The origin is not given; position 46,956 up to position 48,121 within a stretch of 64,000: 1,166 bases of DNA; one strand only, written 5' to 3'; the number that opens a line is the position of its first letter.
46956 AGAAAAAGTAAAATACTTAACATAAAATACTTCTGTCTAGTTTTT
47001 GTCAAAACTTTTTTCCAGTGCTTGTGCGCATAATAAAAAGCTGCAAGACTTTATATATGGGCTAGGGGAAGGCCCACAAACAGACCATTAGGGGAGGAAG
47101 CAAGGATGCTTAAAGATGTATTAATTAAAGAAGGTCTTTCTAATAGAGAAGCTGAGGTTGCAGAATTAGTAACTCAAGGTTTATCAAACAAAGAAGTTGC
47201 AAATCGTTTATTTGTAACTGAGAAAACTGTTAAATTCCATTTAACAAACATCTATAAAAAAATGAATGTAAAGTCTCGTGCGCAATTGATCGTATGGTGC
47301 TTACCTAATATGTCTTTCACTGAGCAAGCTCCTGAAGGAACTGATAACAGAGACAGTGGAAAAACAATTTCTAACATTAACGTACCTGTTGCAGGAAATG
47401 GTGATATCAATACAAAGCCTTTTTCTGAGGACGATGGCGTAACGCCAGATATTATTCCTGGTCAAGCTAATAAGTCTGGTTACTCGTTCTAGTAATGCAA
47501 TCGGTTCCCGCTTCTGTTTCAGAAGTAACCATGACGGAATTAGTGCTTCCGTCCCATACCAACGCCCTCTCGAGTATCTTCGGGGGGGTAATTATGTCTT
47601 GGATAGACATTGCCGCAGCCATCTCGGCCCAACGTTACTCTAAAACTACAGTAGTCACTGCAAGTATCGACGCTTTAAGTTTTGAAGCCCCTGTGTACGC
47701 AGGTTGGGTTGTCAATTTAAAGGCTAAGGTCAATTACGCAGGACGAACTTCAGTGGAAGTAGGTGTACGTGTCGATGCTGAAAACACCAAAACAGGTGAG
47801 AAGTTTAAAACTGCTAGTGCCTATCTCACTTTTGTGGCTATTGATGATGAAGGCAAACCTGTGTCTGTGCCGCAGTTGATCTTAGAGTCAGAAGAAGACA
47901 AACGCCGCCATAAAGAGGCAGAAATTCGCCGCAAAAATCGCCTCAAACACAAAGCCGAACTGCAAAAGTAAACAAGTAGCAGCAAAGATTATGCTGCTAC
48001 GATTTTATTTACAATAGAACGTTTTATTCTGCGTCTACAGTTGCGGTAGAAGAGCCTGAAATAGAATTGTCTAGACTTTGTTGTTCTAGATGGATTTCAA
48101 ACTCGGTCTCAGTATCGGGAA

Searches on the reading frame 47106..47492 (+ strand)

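Call 81: search_protein_families(library=pfam, max_evalue=0.00001, proteins=[window:47106-47492:+])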
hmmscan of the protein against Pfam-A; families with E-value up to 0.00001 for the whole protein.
window:47106-47492:+ (128 aa): 1 family
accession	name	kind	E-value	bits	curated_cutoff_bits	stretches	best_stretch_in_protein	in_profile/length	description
PF00196.25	GerE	-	4.1e-23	81.2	23.5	1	11-64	3-56/57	Bacterial regulatory proteins, luxR family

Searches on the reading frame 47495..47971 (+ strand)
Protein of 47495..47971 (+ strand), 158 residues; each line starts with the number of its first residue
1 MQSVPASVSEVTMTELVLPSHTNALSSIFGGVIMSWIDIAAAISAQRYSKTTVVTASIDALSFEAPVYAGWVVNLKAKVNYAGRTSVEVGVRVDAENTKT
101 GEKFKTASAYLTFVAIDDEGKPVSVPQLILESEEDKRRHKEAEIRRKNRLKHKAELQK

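Call 81: search_protein_families(library=pfam, max_evalue=0.00001, proteins=[window:47495-47971:+])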
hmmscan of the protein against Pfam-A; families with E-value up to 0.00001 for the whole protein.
window:47495-47971:+ (158 aa): 1 family
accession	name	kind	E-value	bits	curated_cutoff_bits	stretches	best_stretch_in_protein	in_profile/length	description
PF03061.28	4HBT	-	1.4e-15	57.8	20.6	1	27-100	3-77/79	Thioesterase superfamily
